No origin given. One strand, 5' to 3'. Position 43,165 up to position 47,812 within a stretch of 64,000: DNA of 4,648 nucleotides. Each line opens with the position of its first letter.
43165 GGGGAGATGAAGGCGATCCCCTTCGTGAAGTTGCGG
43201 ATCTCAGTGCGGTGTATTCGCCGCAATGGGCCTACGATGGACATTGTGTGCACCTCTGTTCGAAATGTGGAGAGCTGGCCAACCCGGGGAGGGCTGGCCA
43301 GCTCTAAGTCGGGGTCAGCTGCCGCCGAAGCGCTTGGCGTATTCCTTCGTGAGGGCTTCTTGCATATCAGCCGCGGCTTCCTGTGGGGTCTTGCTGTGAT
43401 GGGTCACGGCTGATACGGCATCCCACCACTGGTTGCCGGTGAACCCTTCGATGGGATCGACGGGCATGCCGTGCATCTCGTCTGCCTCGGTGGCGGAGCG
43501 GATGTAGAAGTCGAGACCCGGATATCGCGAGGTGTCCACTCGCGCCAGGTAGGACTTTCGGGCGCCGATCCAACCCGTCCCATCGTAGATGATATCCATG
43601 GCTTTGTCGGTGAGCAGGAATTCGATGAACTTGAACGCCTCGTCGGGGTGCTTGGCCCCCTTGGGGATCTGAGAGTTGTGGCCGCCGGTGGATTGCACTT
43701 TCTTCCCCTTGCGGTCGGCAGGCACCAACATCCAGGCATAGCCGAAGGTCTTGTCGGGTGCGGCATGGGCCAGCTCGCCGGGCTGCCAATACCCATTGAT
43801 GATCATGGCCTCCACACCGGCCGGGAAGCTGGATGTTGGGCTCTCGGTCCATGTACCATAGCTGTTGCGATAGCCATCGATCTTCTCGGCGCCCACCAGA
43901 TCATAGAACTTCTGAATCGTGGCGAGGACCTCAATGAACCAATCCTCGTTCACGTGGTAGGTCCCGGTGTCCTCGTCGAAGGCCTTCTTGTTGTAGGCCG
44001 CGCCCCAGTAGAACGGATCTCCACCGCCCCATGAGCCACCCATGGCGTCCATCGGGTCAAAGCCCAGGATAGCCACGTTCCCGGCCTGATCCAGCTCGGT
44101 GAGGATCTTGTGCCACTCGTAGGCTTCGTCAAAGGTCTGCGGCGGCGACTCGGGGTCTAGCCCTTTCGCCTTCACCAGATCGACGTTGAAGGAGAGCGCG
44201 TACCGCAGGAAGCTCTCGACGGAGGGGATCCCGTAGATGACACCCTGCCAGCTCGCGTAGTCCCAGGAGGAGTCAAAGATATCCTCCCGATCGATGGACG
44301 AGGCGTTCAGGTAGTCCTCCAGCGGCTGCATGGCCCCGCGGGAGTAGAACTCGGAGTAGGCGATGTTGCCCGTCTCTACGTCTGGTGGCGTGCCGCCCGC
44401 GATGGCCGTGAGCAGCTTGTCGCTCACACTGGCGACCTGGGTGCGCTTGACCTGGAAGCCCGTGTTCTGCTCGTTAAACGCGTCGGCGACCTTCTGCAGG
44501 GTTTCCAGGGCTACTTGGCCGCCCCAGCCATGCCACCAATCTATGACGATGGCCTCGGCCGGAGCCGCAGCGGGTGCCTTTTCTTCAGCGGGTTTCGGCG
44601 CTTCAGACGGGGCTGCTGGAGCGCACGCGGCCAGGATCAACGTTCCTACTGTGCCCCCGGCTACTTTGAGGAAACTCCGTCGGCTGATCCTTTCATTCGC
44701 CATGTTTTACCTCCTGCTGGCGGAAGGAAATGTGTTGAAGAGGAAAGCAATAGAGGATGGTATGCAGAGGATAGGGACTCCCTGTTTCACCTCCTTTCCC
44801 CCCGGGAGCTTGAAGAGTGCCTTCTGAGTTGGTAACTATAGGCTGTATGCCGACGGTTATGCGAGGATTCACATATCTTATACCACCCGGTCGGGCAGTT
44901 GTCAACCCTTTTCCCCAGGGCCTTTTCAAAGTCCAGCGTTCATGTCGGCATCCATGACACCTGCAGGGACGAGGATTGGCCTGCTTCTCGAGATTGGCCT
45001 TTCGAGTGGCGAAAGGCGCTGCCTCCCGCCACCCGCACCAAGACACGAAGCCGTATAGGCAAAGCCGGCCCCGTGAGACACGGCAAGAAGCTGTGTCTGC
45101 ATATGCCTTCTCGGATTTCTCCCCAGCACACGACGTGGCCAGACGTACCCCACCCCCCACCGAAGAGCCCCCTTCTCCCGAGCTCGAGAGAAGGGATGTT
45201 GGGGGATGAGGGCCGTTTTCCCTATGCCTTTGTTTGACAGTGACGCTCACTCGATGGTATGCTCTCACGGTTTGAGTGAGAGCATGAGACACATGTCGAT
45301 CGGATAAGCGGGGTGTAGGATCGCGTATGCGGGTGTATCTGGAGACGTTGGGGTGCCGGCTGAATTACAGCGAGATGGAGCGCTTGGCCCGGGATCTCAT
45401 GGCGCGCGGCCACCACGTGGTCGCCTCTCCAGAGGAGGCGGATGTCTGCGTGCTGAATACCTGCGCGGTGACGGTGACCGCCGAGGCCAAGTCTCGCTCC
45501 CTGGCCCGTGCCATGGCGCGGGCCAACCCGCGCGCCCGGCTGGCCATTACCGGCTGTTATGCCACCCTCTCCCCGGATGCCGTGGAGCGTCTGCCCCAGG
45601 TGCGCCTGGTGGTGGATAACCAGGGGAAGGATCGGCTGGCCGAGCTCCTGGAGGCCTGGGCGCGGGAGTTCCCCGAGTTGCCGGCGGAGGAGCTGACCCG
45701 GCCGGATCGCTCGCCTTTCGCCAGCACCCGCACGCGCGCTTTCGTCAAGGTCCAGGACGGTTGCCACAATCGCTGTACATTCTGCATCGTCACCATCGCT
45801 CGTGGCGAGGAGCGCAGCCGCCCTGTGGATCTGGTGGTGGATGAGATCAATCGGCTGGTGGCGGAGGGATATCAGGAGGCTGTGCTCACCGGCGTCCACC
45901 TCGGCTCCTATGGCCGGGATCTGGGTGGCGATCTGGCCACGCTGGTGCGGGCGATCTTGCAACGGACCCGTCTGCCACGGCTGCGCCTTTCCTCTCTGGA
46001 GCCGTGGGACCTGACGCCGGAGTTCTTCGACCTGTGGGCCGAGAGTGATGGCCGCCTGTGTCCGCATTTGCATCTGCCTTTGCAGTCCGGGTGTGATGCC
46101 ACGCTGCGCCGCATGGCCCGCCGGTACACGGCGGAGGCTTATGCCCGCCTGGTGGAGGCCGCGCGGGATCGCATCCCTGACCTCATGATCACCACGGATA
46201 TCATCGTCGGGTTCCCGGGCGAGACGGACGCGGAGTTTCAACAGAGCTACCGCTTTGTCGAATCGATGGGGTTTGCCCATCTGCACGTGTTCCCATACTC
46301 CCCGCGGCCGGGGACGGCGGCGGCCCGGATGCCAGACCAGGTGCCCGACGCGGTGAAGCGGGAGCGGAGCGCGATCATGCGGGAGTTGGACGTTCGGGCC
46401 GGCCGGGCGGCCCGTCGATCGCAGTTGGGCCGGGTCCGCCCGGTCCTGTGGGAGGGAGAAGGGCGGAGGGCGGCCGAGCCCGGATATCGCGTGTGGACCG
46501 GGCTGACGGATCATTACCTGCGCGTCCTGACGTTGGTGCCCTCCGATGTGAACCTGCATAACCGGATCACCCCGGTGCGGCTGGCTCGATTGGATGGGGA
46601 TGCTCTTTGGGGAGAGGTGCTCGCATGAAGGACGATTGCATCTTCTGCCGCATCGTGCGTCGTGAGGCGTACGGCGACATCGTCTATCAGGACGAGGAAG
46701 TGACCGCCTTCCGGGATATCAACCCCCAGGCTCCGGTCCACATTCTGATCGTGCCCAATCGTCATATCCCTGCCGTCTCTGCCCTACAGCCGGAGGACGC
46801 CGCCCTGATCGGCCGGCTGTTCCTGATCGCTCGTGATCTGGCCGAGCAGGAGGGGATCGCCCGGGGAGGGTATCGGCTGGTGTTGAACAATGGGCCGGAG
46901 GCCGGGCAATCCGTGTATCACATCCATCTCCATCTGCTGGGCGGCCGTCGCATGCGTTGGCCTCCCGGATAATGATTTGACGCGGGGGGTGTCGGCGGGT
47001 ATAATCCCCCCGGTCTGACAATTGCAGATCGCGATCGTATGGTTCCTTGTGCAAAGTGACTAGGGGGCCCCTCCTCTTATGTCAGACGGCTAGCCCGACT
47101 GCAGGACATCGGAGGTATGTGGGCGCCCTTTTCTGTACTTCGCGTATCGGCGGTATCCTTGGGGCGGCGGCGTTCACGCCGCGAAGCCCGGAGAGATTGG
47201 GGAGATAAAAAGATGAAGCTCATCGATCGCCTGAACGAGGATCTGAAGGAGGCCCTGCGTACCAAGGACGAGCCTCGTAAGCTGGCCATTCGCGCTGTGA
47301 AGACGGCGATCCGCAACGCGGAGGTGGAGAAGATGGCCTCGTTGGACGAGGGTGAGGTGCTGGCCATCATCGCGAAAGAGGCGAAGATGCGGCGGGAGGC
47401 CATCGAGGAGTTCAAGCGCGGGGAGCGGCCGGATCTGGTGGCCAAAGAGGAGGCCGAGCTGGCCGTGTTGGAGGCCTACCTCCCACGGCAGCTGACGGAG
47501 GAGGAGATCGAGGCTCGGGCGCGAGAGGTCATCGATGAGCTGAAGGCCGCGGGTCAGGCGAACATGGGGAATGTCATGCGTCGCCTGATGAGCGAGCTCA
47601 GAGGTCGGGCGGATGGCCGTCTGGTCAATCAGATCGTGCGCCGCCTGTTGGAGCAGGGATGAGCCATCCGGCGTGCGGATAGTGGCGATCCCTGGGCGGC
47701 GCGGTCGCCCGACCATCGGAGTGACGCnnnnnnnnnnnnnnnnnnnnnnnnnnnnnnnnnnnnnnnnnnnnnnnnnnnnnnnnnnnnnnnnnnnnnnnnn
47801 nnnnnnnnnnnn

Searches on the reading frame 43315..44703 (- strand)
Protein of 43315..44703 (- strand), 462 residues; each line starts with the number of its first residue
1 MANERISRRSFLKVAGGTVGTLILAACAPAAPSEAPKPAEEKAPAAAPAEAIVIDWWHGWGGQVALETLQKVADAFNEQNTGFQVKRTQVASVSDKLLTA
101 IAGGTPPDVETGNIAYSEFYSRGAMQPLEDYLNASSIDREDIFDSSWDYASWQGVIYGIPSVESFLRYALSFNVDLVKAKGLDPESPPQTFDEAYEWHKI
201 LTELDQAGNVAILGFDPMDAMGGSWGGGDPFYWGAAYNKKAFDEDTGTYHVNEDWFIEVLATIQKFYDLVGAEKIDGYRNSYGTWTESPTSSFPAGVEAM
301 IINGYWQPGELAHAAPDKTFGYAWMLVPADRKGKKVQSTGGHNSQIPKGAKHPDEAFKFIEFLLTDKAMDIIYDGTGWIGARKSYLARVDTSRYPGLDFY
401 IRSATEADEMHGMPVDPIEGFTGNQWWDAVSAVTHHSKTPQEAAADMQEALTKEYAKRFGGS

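Call 11: search_protein_families(library=pfam, proteins=[window:43315-44703:-])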
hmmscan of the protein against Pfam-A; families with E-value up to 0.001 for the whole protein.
window:43315-44703:- (462 aa): 3 families
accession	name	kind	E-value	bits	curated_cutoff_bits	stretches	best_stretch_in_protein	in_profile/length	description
PF01547.30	SBP_bac_1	-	4.8e-30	106.1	26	1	67-369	8-306/307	Bacterial extracellular solute-binding protein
PF13416.11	SBP_bac_8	-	6.1e-26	92.3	27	1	71-396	1-276/279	Bacterial extracellular solute-binding protein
PF13531.11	SBP_bac_11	-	7.6e-05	23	25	0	68-109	12-50/227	Bacterial extracellular solute-binding protein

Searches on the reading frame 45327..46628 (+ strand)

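Call 11: search_protein_families(library=pfam, proteins=[window:45327-46628:+])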
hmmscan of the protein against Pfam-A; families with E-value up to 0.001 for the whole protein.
window:45327-46628:+ (433 aa): 2 families
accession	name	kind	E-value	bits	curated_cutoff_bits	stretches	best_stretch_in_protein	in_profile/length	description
PF04055.27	Radical_SAM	-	8.5e-26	91.5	29.5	1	141-311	2-166/166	Radical SAM superfamily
PF00919.26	UPF0004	-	6.2e-23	81.1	27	1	2-96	1-97/98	Uncharacterized protein family UPF0004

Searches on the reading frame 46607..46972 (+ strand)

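Call 11: search_protein_families(library=pfam, proteins=[window:46607-46972:+])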
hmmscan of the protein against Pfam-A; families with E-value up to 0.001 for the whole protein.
window:46607-46972:+ (121 aa): 2 families
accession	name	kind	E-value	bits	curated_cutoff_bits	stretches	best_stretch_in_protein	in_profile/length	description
PF01230.28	HIT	-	4e-28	98.4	21.5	1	19-115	2-97/98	HIT domain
PF11969.13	DcpS_C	-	2.7e-25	89.5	24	1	11-112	2-101/114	Scavenger mRNA decapping enzyme C-term binding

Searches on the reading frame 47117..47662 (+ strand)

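Call 11: search_protein_families(library=pfam, proteins=[window:47117-47662:+])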
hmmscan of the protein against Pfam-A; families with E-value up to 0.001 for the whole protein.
window:47117-47662:+ (181 aa): 2 families
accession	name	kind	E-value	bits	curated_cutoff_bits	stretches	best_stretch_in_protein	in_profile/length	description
PF09424.15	YqeY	-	1.6e-44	151.9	27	1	37-178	2-143/143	Yqey-like protein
PF02637.23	GatB_Yqey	-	0.0002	21.7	27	1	102-178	73-148/148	GatB domain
